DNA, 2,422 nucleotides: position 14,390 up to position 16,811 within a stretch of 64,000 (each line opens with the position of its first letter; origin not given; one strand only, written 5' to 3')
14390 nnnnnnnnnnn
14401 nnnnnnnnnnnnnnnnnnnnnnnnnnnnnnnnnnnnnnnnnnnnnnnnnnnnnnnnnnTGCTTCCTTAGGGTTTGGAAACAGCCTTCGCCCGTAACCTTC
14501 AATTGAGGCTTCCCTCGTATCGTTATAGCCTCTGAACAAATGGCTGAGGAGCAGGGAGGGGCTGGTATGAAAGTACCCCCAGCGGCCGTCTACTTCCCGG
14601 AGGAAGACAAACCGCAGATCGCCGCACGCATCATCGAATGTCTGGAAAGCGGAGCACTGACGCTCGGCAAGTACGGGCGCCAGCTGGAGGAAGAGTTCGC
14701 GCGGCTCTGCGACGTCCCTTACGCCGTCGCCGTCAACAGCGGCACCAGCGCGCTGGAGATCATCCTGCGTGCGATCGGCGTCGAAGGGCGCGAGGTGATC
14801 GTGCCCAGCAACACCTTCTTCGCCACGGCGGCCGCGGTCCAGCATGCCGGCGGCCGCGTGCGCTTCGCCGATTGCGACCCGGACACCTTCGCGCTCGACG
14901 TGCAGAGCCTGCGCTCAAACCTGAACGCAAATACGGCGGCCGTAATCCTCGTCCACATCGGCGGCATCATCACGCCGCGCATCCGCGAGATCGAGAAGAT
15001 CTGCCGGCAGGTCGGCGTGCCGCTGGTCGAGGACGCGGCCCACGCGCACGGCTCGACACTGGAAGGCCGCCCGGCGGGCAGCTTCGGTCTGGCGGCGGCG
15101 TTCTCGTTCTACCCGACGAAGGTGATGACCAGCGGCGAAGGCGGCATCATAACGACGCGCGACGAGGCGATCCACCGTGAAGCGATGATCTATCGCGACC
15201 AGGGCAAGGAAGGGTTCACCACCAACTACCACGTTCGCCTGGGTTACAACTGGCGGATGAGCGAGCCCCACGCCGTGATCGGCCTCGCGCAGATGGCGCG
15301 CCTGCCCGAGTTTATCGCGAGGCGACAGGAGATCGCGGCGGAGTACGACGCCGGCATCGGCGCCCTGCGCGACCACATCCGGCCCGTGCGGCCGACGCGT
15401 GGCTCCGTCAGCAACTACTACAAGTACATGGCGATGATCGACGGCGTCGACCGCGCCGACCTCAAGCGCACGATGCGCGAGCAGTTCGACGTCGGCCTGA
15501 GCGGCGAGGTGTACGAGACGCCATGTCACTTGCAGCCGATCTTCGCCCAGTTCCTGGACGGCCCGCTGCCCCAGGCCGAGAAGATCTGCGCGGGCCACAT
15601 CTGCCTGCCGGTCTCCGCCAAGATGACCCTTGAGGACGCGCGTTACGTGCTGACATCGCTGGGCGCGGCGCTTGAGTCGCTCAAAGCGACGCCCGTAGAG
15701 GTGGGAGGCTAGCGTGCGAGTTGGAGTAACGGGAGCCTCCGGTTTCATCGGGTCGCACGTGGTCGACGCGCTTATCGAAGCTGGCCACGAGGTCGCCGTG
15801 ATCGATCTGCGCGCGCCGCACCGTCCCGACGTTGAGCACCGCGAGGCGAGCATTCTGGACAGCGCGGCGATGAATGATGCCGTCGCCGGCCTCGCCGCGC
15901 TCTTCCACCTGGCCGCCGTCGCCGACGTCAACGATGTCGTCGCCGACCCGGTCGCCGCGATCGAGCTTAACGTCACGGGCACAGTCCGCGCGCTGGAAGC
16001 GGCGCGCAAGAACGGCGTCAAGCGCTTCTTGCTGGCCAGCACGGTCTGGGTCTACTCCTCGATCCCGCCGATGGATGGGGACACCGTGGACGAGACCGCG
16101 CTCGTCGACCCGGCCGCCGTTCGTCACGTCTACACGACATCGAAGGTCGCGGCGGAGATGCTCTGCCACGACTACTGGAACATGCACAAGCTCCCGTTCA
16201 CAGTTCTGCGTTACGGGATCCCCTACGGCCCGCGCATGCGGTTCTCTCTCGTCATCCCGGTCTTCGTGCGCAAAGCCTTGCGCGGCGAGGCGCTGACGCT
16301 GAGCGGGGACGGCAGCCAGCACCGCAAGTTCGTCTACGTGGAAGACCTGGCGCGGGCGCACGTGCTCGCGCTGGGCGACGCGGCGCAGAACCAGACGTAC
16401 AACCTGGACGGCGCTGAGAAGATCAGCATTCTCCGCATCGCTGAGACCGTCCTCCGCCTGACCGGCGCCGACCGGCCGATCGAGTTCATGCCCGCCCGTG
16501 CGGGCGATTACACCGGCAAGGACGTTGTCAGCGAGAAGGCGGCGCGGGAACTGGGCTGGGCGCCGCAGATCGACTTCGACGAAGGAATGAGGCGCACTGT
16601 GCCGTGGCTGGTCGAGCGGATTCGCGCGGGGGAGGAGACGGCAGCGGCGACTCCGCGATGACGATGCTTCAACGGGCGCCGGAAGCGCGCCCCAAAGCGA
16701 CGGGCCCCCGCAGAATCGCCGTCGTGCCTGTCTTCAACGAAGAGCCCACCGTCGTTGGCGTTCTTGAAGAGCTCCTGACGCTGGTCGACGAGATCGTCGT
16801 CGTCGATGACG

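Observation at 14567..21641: Arn-like (lipid-linked amino-sugar) pathway assembled from unusual fusion proteins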

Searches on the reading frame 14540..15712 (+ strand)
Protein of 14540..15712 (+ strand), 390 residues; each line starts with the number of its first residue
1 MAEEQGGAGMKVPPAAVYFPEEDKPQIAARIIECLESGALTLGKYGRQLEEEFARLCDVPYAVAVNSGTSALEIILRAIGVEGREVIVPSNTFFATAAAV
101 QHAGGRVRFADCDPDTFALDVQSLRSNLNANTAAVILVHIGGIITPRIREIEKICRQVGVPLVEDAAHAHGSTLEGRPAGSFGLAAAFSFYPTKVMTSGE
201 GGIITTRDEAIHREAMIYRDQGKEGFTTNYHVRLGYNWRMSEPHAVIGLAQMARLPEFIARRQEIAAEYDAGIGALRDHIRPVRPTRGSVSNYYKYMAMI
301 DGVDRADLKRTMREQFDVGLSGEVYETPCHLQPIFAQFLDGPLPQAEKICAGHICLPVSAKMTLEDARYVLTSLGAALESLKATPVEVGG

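Call 3: search_protein_families(library=pfam, proteins=[window:14540-15712:+], max_evalue=0.01)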
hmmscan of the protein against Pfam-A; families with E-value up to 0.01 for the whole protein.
window:14540-15712:+ (390 aa): 5 families
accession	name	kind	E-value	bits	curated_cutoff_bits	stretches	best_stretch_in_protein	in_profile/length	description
PF01041.23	DegT_DnrJ_EryC1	-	4.2e-101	339.2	19.8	1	24-374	4-359/360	DegT/DnrJ/EryC1/StrS aminotransferase family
PF01212.27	Beta_elim_lyase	-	4.7e-10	39.7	27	1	47-169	35-172/288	Beta-eliminating lyase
PF00155.27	Aminotran_1_2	-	8.3e-07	29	19.7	1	49-172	47-192/361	Aminotransferase class I and II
PF01053.26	Cys_Met_Meta_PP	-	3.8e-06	26.1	27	1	48-169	56-177/381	Cys/Met metabolism PLP-dependent enzyme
PF00266.25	Aminotran_5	-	0.00011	21.7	21.5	1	48-171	47-181/371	Aminotransferase class-V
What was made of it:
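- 14567..15712 (+): DegT-family PLP sugar aminotransferase. PF01041, 4e-101 (call 3).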

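Call 4: search_protein_families(library=ncbifam, proteins=[window:14540-15712:+], max_evalue=0.01)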
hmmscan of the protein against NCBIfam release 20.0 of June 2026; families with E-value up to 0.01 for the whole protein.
window:14540-15712:+ (390 aa): 31 families (the best 25 are shown)
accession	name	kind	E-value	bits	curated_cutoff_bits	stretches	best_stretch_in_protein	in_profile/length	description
TIGR03588.1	PseC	equivalog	2e-70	237.6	423.5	1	30-375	16-377/380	UDP-4-amino-4,6-dideoxy-N-acetyl-beta-L-altrosamine transaminase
TIGR04181.1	NHT_00031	hypoth_equivalog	6.5e-63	212.8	420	1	29-359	14-359/359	LegC family aminotransferase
TIGR04427.1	PLP_DesI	equivalog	7.6e-52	176.7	650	1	22-371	29-376/390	dTDP-4-dehydro-6-deoxyglucose aminotransferase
NF008687.0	PRK11706.1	equivalog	1.6e-43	148.9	375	1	42-374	29-370/375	dTDP-4-amino-4,6-dideoxygalactose transaminase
NF008658.2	PRK11658.1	equivalog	3.3e-43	147.8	631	1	26-376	16-375/379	UDP-4-amino-4-deoxy-L-arabinose aminotransferase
NF011936.0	PRK15407.1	equivalog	5.3e-40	137.4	423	2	31-226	52-255/440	lipopolysaccharide biosynthesis protein RfbH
TIGR02379.1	ECA_wecE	subfamily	5.8e-31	107.6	434.85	1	42-280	29-275/376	dTDP-4-amino-4,6-dideoxy-D-glucose transaminase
NF005305.0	PRK06836.1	equivalog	3e-07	30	376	1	67-137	106-176/396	pyridoxal phosphate-dependent aminotransferase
NF041364.1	GntC_guanitoxin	equivalog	3.1e-07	29.6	415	1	60-139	60-142/356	guanitoxin biosynthesis PLP-dependent (S)-gamma-hydroxy-L-arginine cyclodehydratase GntC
TIGR04343.1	egtE_PLP_lyase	equivalog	9.2e-07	28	400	1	65-171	77-185/370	ergothioneine biosynthesis PLP-dependent enzyme EgtE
NF005732.0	PRK07550.1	equivalog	9.9e-07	28.1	366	1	62-177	95-217/389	aminotransferase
NF006569.0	PRK09082.1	subfamily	1.6e-05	24.2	420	1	49-137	80-169/386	methionine aminotransferase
TIGR01977.1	am_tr_V_EF2568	hypoth_equivalog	2.9e-05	23.3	377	1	59-171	59-179/376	cysteine desulfurase family protein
NF004650.0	PRK05994.1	equivalog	8e-05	21.6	667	1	49-169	68-188/427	O-acetylhomoserine aminocarboxypropyltransferase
NF005816.0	PRK07682.1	equivalog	9e-05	21.3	620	1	63-139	93-171/390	aminotransferase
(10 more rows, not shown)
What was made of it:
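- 14567..15712 (+): NCBIfam: PseC 238 bits, LegC family 213, DesI 177, ArnB 148, all below cut-off (call 4).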

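Call 24: search_solved_structures(query=window:14540-15712:+, max_evalue=1e-20)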
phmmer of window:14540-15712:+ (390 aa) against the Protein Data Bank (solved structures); distinct sequences matched with E-value up to 1e-20: 52.
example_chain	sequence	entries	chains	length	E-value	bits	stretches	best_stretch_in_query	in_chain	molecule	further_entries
3bn1_A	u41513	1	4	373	2.3e-50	175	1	30-375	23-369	Perosamine synthetase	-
3dr7_A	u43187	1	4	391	2.4e-50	175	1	29-375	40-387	Putative perosamine synthetase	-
3dr4_A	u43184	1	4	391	1.6e-49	172.2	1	29-375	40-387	Putative perosamine synthetase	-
3frk_A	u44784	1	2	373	3.2e-46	161.4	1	26-376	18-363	QdtB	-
7b0m_AAA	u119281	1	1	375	9.6e-45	156.5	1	31-374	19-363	Sugar aminotransferase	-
7b0d_A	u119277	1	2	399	8e-42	146.9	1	21-376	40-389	Glutamine--scyllo-inositol transaminase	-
5uid_A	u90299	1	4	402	1.7e-39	139.2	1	24-383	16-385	Aminotransferase TlmJ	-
2fn6_A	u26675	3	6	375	3.3e-38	135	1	29-382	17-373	AMINOTRANSFERASE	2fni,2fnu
7l7x_AAA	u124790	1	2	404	6.5e-38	134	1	42-264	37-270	DegT/DnrJ/EryC1/StrS aminotransferase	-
2oga_A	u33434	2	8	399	2.2e-37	132.3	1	21-369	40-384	Transaminase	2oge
2po3_A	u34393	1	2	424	3.7e-37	131.5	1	22-371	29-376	4-dehydrase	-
6ewj_A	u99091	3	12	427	1.4e-36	129.7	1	28-377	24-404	Putative capsular polysaccharide biosynthesis protein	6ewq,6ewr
7n63_A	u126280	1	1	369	3e-36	128.6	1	24-379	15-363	Putative aminotransferase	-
3nyu_A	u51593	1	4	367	3.3e-35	125.1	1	24-361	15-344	Aminotransferase WbpE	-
1b9i_A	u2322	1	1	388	3.6e-35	125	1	31-305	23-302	PROTEIN (3-AMINO-5-HYDROXYBENZOIC ACID SYNTHASE)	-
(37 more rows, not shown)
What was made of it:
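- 14567..15712 (+): PDB: perosamine synthetase 175 bits, QdtB 161, ArnB 120 (call 24).
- On Arn pathway: In the PDB, perosamine synthetase scores 175 against ArnB 120 (call 24).
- The aminotransferase is closer to PseC, LegC and perosamine synthases (calls 4, 24).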

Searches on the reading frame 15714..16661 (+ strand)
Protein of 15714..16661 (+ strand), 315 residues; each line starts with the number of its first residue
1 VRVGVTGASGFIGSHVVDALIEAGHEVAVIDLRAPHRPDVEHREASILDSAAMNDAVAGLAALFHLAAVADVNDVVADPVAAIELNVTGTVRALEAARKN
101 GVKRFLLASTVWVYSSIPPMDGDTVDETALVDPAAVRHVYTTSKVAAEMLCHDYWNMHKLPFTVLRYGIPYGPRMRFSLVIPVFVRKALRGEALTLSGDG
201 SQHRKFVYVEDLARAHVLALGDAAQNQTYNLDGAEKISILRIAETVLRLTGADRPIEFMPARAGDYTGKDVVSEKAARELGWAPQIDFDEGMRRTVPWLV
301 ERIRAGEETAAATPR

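Call 3: search_protein_families(library=pfam, proteins=[window:15714-16661:+], max_evalue=0.01)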
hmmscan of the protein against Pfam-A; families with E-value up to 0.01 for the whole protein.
window:15714-16661:+ (315 aa): 9 families
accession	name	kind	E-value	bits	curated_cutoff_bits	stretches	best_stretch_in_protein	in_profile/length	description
PF01370.27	Epimerase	-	9.1e-53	179.6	20.9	1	5-231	3-239/240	NAD dependent epimerase/dehydratase family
PF16363.11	GDP_Man_Dehyd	-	1.7e-37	130.1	27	1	5-295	2-332/332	GDP-mannose 4,6 dehydratase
PF01073.25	3Beta_HSD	-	5.1e-26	91.8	22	1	5-226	2-235/280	3-beta hydroxysteroid dehydrogenase/isomerase family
PF02719.21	Polysacc_synt_2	-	1.2e-16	61.2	20.2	2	5-110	3-128/293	Polysaccharide biosynthesis protein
PF07993.18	NAD_binding_4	-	4.6e-15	55.9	20.1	1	48-169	77-206/258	Male sterility protein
PF04321.23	RmlD_sub_bind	-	5.5e-13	49.1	27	1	1-254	1-235/287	RmlD substrate binding domain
PF13460.12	NAD_binding_10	-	1.8e-12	47.9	27.2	1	7-168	1-144/184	NAD(P)H-binding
PF05368.20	NmrA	-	0.00091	19.3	27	1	3-110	5-107/298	NmrA-like family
PF00106.31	adh_short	-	0.0026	17.7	26.6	0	4-34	4-34/195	short chain dehydrogenase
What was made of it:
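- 15714..16661 (+): SDR1: extended short-chain dehydrogenase with T/Y/K triad and invariant STVWVY motif; exact reaction unresolved. PF01370, 9e-53 (call 3).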

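Call 4: search_protein_families(library=ncbifam, proteins=[window:15714-16661:+], max_evalue=0.01)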
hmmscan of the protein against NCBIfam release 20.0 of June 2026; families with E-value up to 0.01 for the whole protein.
window:15714-16661:+ (315 aa): 40 families (the best 25 are shown)
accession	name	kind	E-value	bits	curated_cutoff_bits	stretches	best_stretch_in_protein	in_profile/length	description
TIGR01181.1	dTDP_gluc_dehyt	equivalog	1.4e-43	149.2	365.1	1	5-301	4-313/321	dTDP-glucose 4,6-dehydratase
TIGR01179.1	galE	equivalog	2.2e-36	125.4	262.3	1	3-300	2-326/332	UDP-glucose 4-epimerase GalE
TIGR04180.1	EDH_00030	hypoth_equivalog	1.1e-33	116.6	475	1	5-257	3-263/297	NAD-dependent 4,6-dehydratase LegB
TIGR03466.1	HpnA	hypoth_equivalog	8.2e-32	110.4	367.65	1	2-259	2-255/327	hopanoid-associated sugar epimerase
NF007582.0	PRK10217.1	equivalog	7.5e-29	100.9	698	1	3-300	4-332/355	dTDP-glucose 4,6-dehydratase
NF007490.0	PRK10084.1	subfamily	2.2e-28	99.3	649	1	1-301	1-336/361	dTDP-glucose 4,6-dehydratase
NF042422.1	oxyalk_red_OleD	equivalog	3.7e-24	85.7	580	1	1-256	1-256/329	2-alkyl-3-oxoalkanoate reductase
NF007956.0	PRK10675.1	subfamily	5.2e-24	85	394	2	1-172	1-182/338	UDP-glucose 4-epimerase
NF047922.1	GDPFucSynFcl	equivalog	1.1e-19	71.1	500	1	2-302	4-304/308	GDP-L-fucose synthase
NF042423.1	oxyalk_red_Shew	equivalog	1.2e-17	64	580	1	2-227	10-228/331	2-alkyl-3-oxoalkanoate reductase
TIGR02197.1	heptose_epim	equivalog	1.3e-16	60.7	274.6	1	5-299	3-313/316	ADP-glyceromanno-heptose 6-epimerase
NF011728.1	PRK15181.1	equivalog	1.2e-15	57.3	760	1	56-302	87-340/348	Vi polysaccharide biosynthesis UDP-N-acetylglucosaminuronic acid C-4 epimerase TviC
NF058621.1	DiazavRedAvaA7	equivalog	1.3e-15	57.8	400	1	1-224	1-223/304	3-diazoavenalumate denitrifying reductase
NF008872.0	PRK11908.1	equivalog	3.2e-15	56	294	1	2-302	3-338/349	bifunctional UDP-4-keto-pentose/UDP-xylose synthase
TIGR02622.1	CDP_4_6_dhtase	equivalog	1.7e-14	53.8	278.45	1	2-156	6-170/352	CDP-glucose 4,6-dehydratase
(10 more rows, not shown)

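Call 23: search_solved_structures(query=window:15714-16661:+, max_evalue=1e-10, show_alignments=2)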
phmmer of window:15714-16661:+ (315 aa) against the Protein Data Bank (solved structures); distinct sequences matched with E-value up to 1e-10: 101 (the best 60 are shown).
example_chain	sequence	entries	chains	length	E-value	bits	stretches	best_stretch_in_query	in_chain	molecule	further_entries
4zrm_A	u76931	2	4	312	1.8e-40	142.3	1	1-299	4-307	UDP-glucose 4-epimerase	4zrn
4lk3_A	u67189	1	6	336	2.3e-39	138.6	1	2-299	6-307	UDP-glucuronic acid decarboxylase 1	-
4m55_A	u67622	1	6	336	6.1e-39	137.2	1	2-299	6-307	UDP-glucuronic acid decarboxylase 1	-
4gll_A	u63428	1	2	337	6.1e-39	137.2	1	2-299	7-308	UDP-glucuronic acid decarboxylase 1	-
2b69_A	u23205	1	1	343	6.7e-39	137.1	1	2-299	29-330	UDP-glucuronate decarboxylase 1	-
8vr2_A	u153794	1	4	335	7.4e-38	133.7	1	2-300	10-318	NAD-dependent epimerase/dehydratase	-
7ys8_A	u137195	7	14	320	2.4e-35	125.4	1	1-299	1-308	UDP-glucose 4-epimerase | UDP-glucose 4-epimerase along with EC 5.1.3.2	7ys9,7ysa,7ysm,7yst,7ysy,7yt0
2p5u_A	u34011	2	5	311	6.5e-33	117.4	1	1-297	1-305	UDP-glucose 4-epimerase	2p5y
6dnt_A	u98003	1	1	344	2.1e-31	112.5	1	3-302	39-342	NAD-dependent epimerase/dehydratase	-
6wjb_A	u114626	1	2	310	5.8e-31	111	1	2-267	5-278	NAD-dependent epimerase/dehydratase family protein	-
6wj9_A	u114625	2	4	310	2.8e-30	108.8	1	2-267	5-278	NAD-dependent epimerase/dehydratase family protein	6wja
2pzj_A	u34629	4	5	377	3.2e-30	108.6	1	3-303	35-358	Putative nucleotide sugar epimerase/ dehydratase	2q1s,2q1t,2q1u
3icp_A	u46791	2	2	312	8.5e-30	107.2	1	1-300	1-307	NAD-dependent epimerase/dehydratase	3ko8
3aw9_A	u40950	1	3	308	2e-29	106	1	1-300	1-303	NAD-dependent epimerase/dehydratase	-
3ehe_A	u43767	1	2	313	2.5e-29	105.7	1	4-303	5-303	UDP-glucose 4-epimerase (GalE-1)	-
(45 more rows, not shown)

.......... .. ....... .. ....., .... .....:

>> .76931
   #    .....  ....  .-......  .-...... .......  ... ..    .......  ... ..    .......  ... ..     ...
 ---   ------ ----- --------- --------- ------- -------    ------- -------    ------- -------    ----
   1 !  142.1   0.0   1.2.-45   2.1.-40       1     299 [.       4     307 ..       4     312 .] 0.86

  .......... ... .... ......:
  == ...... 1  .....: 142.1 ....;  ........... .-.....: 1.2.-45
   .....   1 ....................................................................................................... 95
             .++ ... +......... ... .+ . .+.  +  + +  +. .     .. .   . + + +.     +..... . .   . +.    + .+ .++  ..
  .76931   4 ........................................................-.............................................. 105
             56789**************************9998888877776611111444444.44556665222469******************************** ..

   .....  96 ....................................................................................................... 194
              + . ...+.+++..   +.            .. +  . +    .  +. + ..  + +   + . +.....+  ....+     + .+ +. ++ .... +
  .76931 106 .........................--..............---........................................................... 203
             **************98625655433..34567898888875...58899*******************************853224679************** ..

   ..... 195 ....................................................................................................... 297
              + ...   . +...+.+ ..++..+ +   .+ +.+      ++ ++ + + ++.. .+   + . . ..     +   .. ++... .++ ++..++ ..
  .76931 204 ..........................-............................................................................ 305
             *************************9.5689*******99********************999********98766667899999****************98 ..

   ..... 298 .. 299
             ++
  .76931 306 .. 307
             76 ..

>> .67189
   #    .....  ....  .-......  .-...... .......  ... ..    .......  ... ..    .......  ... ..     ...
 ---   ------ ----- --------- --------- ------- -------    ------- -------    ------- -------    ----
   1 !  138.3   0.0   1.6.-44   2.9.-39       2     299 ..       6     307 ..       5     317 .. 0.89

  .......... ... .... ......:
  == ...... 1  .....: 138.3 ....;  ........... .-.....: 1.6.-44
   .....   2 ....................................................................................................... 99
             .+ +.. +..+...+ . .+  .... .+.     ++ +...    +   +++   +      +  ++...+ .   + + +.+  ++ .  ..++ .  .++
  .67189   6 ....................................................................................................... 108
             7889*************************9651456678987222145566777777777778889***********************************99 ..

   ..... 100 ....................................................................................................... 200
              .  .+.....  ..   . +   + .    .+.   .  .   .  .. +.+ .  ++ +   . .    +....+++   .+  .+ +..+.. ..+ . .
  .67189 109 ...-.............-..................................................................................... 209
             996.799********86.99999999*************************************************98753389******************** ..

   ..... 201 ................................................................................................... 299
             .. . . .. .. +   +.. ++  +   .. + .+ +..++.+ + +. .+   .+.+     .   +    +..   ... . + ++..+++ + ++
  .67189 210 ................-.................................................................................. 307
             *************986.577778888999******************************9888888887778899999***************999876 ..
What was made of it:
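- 15714..16661 (+): Best PDB hits: T. maritima GalE 142 bits, human UXS1 138 bits (call 23).
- On Arn pathway: SDR1 has S-T-V-W-V-Y where UXS1 has S-T-S-E-V-Y (alignment in call 23).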
